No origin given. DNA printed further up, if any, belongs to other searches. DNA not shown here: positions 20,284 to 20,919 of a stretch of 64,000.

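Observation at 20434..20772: Stand-alone CheY-like receiver domain with a Cys-rich insertion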

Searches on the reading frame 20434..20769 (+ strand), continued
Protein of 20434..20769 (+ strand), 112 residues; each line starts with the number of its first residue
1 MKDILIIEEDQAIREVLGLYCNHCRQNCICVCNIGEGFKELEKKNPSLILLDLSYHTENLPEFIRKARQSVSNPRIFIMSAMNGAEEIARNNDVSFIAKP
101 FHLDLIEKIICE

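Call 29: find_encoding_contigs(protein=P0013, flank=10000, max_places=3)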
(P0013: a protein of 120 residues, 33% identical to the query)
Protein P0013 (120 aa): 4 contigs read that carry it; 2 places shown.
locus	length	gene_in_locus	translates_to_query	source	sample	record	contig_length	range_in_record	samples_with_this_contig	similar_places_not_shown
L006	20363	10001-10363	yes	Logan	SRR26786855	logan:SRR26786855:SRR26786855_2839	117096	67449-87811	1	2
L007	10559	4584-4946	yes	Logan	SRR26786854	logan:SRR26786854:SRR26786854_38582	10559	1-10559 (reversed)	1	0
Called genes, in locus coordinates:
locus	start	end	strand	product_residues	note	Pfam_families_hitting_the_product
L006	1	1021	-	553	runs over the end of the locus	-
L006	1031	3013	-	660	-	-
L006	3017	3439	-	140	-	-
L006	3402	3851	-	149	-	-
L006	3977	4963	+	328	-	PF00082:Peptidase_S8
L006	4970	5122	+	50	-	-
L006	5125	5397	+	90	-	-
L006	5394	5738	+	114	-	-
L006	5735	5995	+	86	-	-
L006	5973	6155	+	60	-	-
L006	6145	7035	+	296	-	-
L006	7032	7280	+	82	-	-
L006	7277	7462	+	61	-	-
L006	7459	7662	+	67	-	-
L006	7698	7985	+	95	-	-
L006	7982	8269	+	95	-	-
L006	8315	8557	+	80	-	-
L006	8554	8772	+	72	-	-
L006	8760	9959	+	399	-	PF00782:DSPc, PF02915:Rubrerythrin (faint)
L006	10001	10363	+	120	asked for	PF00072:Response_reg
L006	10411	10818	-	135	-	PF26461:Phi812_tail_tube (weak)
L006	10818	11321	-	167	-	-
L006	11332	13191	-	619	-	-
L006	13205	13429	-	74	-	-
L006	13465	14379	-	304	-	-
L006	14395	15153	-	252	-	-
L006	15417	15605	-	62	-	-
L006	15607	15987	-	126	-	-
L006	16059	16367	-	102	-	-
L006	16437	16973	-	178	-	-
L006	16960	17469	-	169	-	-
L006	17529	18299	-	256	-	PF00303:Thymidylat_synt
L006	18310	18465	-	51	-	-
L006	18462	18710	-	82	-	-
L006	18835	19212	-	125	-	-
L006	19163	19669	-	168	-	PF08761:dUTPase_2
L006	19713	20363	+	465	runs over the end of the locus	PF04542:Sigma70_r2, PF04545:Sigma70_r4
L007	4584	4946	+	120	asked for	PF00072:Response_reg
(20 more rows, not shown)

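Call 30: find_encoding_contigs(protein=P0004, flank=10000, max_places=3)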
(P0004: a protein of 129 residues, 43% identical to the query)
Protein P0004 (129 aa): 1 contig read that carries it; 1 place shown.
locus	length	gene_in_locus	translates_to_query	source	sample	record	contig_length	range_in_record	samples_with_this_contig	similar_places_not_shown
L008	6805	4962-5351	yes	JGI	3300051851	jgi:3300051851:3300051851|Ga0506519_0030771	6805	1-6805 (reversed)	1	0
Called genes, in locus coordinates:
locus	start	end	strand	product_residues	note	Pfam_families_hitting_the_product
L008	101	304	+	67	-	-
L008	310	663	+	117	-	-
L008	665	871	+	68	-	-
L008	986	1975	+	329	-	-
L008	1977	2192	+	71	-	-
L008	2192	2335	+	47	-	-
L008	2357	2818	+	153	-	-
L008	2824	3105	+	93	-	-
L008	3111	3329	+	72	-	-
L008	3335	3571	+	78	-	-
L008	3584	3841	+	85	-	-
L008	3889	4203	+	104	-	-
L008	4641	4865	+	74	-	-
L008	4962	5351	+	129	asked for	PF00072:Response_reg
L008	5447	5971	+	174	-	-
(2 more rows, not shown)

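Call 31: find_related_loci(query=P0002, collection=viral_contigs, flank=10000)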
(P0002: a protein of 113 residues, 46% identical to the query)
Query P0002 (113 aa) in viral_contigs; peptide patterns used: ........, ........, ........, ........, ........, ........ (x = any residue, [..] = any of these).
1 stretches matched a pattern, but none encodes a relative of the query by tblastn (E <= 1e-3).

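Call 32: find_related_loci(query=P0003, collection=viral_contigs, flank=10000)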
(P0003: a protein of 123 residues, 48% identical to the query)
Query P0003 (123 aa) in viral_contigs; peptide patterns used: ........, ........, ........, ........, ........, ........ (x = any residue, [..] = any of these).
10 stretches matched a pattern; 1 encode a relative of the query (tblastn E <= 1e-3); 1 distinct loci.
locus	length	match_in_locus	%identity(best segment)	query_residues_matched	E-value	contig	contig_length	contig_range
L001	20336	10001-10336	48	1-113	8e-28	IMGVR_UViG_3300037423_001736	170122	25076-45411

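Call 34: find_related_loci(query=A2, collection=metagenome_contigs, flank=10000)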
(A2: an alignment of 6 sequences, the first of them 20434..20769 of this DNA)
Query A2 (112 aa) in metagenome_contigs; peptide patterns used: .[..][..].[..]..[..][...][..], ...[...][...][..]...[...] (x = any residue, [..] = any of these).
600 stretches matched a pattern (row limit reached: there are more); 23 encode a relative of the query (tblastn E <= 1e-3); 23 distinct loci.
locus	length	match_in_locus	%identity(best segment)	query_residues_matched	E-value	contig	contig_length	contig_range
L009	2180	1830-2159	29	4-110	1e-7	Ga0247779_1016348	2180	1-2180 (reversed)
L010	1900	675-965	32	4-99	2e-7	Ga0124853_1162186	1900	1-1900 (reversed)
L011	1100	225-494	33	4-91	4e-7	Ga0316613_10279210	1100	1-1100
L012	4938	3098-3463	28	3-110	6e-7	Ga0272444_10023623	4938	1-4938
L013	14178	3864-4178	28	2-103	1e-6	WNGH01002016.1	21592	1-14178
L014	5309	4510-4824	28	2-103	1e-6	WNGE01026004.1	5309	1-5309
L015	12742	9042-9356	28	2-103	1e-6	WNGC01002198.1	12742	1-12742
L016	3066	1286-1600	28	2-103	1e-6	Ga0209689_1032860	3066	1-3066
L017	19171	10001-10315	29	1-100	2e-6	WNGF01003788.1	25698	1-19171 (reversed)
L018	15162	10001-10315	29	1-100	2e-6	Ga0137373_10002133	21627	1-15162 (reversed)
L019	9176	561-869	28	4-103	4e-6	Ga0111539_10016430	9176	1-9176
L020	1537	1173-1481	25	3-103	4e-6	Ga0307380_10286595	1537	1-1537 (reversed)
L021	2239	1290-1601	31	5-106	8e-6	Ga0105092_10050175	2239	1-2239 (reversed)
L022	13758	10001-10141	38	37-83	1e-5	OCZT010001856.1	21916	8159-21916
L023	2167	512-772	28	5-90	1e-5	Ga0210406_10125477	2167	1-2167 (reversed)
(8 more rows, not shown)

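Call 35: find_related_loci(query=A2, collection=genome_contigs, flank=6000)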
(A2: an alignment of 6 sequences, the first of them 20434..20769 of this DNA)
Query A2 (112 aa) in genome_contigs; peptide patterns used: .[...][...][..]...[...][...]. (x = any residue, [..] = any of these).
22 stretches matched a pattern, but none encodes a relative of the query by tblastn (E <= 1e-3).

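Call 44: predict_structure(alignment_id=A1)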
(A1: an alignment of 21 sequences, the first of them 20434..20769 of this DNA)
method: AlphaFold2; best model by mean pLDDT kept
length: 112 residues; sequences in the alignment: 21
mean_pLDDT: 95.0   pTM: 0.88
mean pLDDT of the five models: 95.0, 94.7, 94.3, 93.9, 93.8
residues with pLDDT >= 90: 105; 70-90: 6; 50-70: 1; < 50: 0
segments of 3 or more residues with pLDDT < 50: none
pLDDT, mean of each block of 10 residues (from residue 1): 95 96 97 96 97 86 97 96 94 96 95 94
secondary structure, 60 per line:
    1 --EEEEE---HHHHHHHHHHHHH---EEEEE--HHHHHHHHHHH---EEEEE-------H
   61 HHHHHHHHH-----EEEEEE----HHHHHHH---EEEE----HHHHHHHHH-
elements in order: E3-7 H11-23 E27-31 H34-44 E48-52 H60-69 E75-80 H85-91 E95-98 H103-111
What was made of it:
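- On Receiver domain (Response_reg, PF00072): AlphaFold pLDDT 95 with five strands and five helices (call 44).
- On Cys-ligand metal site (zinc or iron-sulfur): Only its secondary structure is reported (call 44).
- Checked: In the AlphaFold model C21 is in helix alpha1 (11-23), C24 is in the alpha1-beta2 loop, C28 and C30 are in strand beta2 (27-31), and C32 follows it (call 44).
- AlphaFold pLDDT 95, pTM 0.88, five strands and five helices (call 44). The model places the residues in regular helix and strand at pLDDT above 90, so no metal is needed for the fold (call 44).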

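Call 49: fold_search(model_id=the predicted structure, library=pdb)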
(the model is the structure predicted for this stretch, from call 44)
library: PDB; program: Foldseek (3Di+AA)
matches with E <= 10: 1527; with E <= 0.001: 339
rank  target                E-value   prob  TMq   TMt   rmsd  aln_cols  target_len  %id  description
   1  4l85_C                6.0e-07  1.00  0.82  0.77   2.6       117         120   25  Crystal structure of receiver domain of KdpE D52A mutant from E. coli (released 2014-02-19)
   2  4kny_B                9.0e-07  1.00  0.81  0.43   2.6       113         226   27  Crystal structure of the response regulator KdpE complexed to DNA in an active-like conformation (released 2014-02-19)
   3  4kfc_B                1.0e-06  1.00  0.81  0.43   2.8       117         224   26  Crystal structure of a hyperactive mutant of response regulator KdpE complexed to its promoter DNA (released 2014-02-19)
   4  1srr_A                1.1e-06  1.00  0.85  0.80   2.3       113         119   23  CRYSTAL STRUCTURE OF A PHOSPHATASE RESISTANT MUTANT OF SPORULATION RESPONSE REGULATOR SPO0F FROM BACILLUS SUBTILIS (released 1997-04-21)
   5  1srr_B                1.3e-06  1.00  0.84  0.79   2.3       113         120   23  CRYSTAL STRUCTURE OF A PHOSPHATASE RESISTANT MUTANT OF SPORULATION RESPONSE REGULATOR SPO0F FROM BACILLUS SUBTILIS (released 1997-04-21)
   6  1zh2_A                2.8e-06  1.00  0.81  0.76   2.8       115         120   25  Crystal Structure Of The Calcium-Bound Receiver Domain Of Kdp Potassium Transport System Response Regulator KdpE (released 2005-12-13)
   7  6ifh                  3.0e-06  1.00  0.84  0.80   2.4       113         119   20  Unphosphorylated Spo0F from Paenisporosarcina sp. TG-14 (released 2019-01-16)
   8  9ckx_A                3.2e-06  1.00  0.76  0.41   3.1       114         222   20  Crystal structure of Dsk2 Sti1 domain bound to a transmembrane domain (released 2025-03-12)
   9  7w9h_A                3.4e-06  1.00  0.82  0.78   2.5       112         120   17  Crystal structure of the receiver domain of the transcription regulator FleR from Pseudomonas aeruginosa (released 2022-12-14)
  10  1pey_C                4.4e-06  1.00  0.84  0.79   2.4       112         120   23  Crystal structure of the Response Regulator Spo0F complexed with Mn2+ (released 2004-05-18)
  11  1zh4_A                4.4e-06  1.00  0.82  0.77   2.7       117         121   26  Crystal Structure Of The Mg+2/BeF3-Bound Receiver Domain Of Kdp Potassium Transport System Response Regulator KdpE (released 2005-12-13)
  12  9of6_B                4.4e-06  1.00  0.77  0.71   3.9       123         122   24  Structure of the Acinetobacter baumannii Response Regulator PmrA Receiver Domain I13M Mutation in Active Dimer State (released 2025-11-26)
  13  1srr_C                4.7e-06  1.00  0.84  0.78   2.4       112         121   23  CRYSTAL STRUCTURE OF A PHOSPHATASE RESISTANT MUTANT OF SPORULATION RESPONSE REGULATOR SPO0F FROM BACILLUS SUBTILIS (released 1997-04-21)
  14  3b2n                  5.4e-06  1.00  0.78  0.73   2.7       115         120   22  Crystal structure of DNA-binding response regulator, LuxR family, from Staphylococcus aureus (released 2007-10-30)
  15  9of4_C                5.7e-06  1.00  0.81  0.74   2.7       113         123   27  Structure of the Acinetobacter baumannii Response Regulator PmrA Receiver Domain M12I Mutation (released 2025-11-26)
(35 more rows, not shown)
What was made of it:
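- On Receiver domain (Response_reg, PF00072): Foldseek TM 0.81-0.85 to KdpE and Spo0F (call 49).
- Foldseek gives TM 0.81-0.85 to KdpE and Spo0F (call 49).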

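Call 62: find_encoding_contigs(protein=P0002, flank=10000, max_places=3)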
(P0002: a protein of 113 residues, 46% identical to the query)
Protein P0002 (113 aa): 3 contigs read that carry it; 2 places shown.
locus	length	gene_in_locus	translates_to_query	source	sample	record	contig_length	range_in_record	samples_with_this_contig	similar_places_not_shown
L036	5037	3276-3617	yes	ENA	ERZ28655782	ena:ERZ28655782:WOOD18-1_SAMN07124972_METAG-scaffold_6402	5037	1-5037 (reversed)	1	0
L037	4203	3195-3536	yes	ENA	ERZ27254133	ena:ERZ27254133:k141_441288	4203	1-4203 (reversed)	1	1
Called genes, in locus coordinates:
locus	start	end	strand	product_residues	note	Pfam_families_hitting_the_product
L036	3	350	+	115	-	?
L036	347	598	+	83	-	-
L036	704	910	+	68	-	-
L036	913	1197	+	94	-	-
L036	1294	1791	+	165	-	PF00072:Response_reg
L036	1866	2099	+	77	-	-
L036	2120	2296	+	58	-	-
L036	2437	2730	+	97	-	-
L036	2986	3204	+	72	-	-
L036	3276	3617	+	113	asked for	PF00072:Response_reg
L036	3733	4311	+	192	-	-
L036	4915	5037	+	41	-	?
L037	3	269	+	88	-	?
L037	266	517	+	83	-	-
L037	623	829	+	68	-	-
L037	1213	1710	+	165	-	PF00072:Response_reg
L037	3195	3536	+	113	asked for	PF00072:Response_reg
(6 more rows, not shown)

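Call 63: find_encoding_contigs(protein=P0020, flank=10000, max_places=3)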
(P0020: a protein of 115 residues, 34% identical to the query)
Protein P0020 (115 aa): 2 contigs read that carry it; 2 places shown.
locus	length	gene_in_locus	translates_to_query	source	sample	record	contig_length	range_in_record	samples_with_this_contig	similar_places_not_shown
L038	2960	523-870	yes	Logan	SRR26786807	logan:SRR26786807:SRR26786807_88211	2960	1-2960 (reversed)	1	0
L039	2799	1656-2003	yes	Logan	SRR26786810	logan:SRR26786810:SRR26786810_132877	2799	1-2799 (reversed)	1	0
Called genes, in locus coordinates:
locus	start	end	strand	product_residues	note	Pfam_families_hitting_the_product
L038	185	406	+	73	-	-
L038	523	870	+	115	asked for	PF00072:Response_reg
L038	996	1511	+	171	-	-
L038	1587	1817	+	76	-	-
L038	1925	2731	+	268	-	PF23657:DUF7151 (faint), PF01391:Collagen (weak)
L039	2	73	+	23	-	?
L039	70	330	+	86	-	-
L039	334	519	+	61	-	-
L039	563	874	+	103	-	-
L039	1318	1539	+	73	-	-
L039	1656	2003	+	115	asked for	PF00072:Response_reg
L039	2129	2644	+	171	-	-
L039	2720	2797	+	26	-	?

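Call 64: find_encoding_contigs(protein=P0012, flank=10000, max_places=3)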
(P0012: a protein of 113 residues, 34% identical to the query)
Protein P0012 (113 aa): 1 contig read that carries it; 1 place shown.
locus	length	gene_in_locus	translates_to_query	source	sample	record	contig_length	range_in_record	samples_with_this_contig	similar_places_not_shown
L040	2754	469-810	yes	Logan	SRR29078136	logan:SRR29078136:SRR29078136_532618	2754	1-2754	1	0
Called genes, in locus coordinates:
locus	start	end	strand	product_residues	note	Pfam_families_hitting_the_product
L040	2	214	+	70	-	?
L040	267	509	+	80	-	-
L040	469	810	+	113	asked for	PF00072:Response_reg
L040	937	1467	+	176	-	-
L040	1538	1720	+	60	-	-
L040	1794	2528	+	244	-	-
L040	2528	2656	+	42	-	-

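Call 84: search_protein_families(library=pfam, proteins=[L036:1294-1788:+, L006:8760-9956:+], max_evalue=0.01)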
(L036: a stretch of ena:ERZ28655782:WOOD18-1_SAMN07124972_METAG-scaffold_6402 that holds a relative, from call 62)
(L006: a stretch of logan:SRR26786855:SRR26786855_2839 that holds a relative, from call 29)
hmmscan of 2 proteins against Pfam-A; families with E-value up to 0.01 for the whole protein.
L036:1294-1788:+ (165 aa): 2 families
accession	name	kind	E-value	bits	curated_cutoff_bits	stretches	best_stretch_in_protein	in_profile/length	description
PF00072.30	Response_reg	-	6.2e-20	71.9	30.2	1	3-113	1-110/111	Response regulator receiver domain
PF02954.25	HTH_8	-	0.00023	21.3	22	1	133-162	9-39/42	Bacterial regulatory protein, Fis family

L006:8760-9956:+ (399 aa): 3 families
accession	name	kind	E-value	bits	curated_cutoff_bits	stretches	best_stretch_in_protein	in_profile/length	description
PF00782.25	DSPc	-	1e-08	35.5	33.5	1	30-144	2-118/133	Dual specificity phosphatase, catalytic domain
PF02915.23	Rubrerythrin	-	1.7e-05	25.6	22.8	1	263-397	1-133/137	Rubrerythrin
PF03232.19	COQ7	-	0.0001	22.4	23.5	1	263-323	5-64/169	Ubiquinone biosynthesis protein COQ7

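Call 94: search_protein_families(library=ncbifam, proteins=[window:20434-20769:+], max_evalue=0.01)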
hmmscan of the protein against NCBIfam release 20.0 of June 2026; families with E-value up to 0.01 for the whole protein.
window:20434-20769:+ (112 aa): 25 families
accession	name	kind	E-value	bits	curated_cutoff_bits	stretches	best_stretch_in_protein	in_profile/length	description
NF045717.1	DVU0259_DivK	exception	3.6e-10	40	160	1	2-110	3-112/117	DVU0259 family response regulator domain-containing protein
NF038297.2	hybrid_HK_HrmK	equivalog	5.9e-10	38.4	725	1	2-110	491-604/607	hybrid histidine kinase/response regulator HrmK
NF040689.1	MtrAB_MtrA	equivalog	2.3e-07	30.4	300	1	4-103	1-102/219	MtrAB system response regulator MtrA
NF007928.2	PRK10643.1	equivalog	2.7e-07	30.4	330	1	4-104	3-106/216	two-component system response regulator PmrA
TIGR01818.1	ntrC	equivalog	5e-07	28.9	558.6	1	4-104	1-104/463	nitrogen regulation protein NR(I)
NF007969.0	PRK10693.1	equivalog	5.4e-07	28.9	329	1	2-90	8-96/337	two-component system response regulator RssB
TIGR02154.1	PhoB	equivalog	1.9e-06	27.4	296.2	1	2-86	3-88/226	phosphate regulon transcriptional regulator PhoB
NF007820.0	PRK10529.1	equivalog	4e-06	26.4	325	1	1-102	1-104/225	two-component system response regulator KdpE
NF045505.1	RR_RssB_Pseudo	equivalog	1.7e-05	24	700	1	3-101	7-108/394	two-component system response regulator RssB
NF051870.1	NAssimRespRegNtrX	equivalog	3.1e-05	23.1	600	1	1-105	1-110/452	nitrogen assimilation response regulator NtrX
NF046022.1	RespRegCpdRBruc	equivalog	4.6e-05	23.4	180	1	1-109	1-113/120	cell cycle two-component system response regulator CpdR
NF041733.1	resp_reg_CseB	equivalog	0.00016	21.1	350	1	3-90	2-88/228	two-component system response regulator CseB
NF008469.0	PRK11361.1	equivalog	0.0002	20.2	714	1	2-110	5-116/461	acetoacetate metabolism transcriptional regulator AtoC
NF040534.1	resp_reg_YycF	equivalog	0.00038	19.8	340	1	2-81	1-80/231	response regulator YycF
NF007935.0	PRK10651.1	equivalog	0.00049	19.3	250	1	35-88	42-95/216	two-component system response regulator NarL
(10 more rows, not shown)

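Call 95: search_protein_families(library=padloc, proteins=[window:20434-20769:+], max_evalue=0.01)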
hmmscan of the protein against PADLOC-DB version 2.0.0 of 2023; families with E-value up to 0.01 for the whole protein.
window:20434-20769:+ (112 aa): 1 family
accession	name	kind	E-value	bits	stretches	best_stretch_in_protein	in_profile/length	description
PDLC04725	PDC-M60B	-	0.0041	15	1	2-60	4-64/158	-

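Call 97: fold_search(model_id=the predicted structure, library=viral)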
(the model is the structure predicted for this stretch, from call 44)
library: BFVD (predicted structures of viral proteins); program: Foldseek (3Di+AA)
matches with E <= 10: 896; with E <= 0.001: 16
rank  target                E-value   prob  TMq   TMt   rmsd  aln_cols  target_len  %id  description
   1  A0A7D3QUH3            4.1e-06  1.00  0.81  0.47   2.6       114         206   18  Signal transduction response regulator protein receiver domain protein [Fadolivirus FV1/VV64]
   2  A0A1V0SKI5            6.2e-06  1.00  0.83  0.51   2.5       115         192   23  Putative sensor histidine kinase [Klosneuvirus KNV1]
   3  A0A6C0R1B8            1.5e-05  1.00  0.78  0.61   2.8       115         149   22  Hybrid sensor histidine kinase-response regulator [Alteromonas phage vB_AmeM_PT11-V22]
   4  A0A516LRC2            3.7e-05  1.00  0.79  0.60   2.7       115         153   13  (no name in the UniProt tables at hand)
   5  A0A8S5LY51            5.8e-05  1.00  0.80  0.33   2.5       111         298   18  Response regulator protein [Myoviridae sp. ctrnx29]
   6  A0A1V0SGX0            5.8e-05  1.00  0.80  0.09   2.8       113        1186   22  Putative sensor histidine kinase [Hokovirus HKV1]
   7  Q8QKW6                1.1e-04  1.00  0.74  0.17   3.4       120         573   17  histidine kinase [Ectocarpus siliculosus virus 1 (isolate New Zealand/Kaikoura/1988)]
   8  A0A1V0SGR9            1.3e-04  1.00  0.76  0.70   3.1       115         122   23  Putative sensor histidine kinase [Hokovirus HKV1]
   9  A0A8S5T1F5            1.8e-04  1.00  0.78  0.47   2.6       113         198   15  Response regulator [Myoviridae sp. ctWb16]
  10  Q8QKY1                2.1e-04  1.00  0.82  0.22   2.6       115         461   15  EsV-1-88 [Ectocarpus siliculosus virus 1 (isolate New Zealand/Kaikoura/1988)]
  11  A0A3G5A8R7            3.5e-04  1.00  0.71  0.15   3.6       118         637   14  histidine kinase [Hyperionvirus sp.]
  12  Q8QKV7                4.0e-04  1.00  0.77  0.13   2.9       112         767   17  histidine kinase [Ectocarpus siliculosus virus 1 (isolate New Zealand/Kaikoura/1988)]
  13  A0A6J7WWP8            4.6e-04  1.00  0.82  0.43   2.6       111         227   15  TtrR Response regulator [uncultured Caudovirales phage]
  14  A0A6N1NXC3            4.9e-04  1.00  0.81  0.54   2.8       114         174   18  Histidine protein kinase SLN1 [Tupanvirus deep ocean]
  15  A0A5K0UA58            5.2e-04  1.00  0.72  0.09   3.4       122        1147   17  histidine kinase [Yasminevirus sp. GU-2018]
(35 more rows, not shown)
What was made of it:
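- On cRec (cyclic-phosphate processing receiver): The annotated cRec structure ranks 48th at E 0.039 (call 97).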
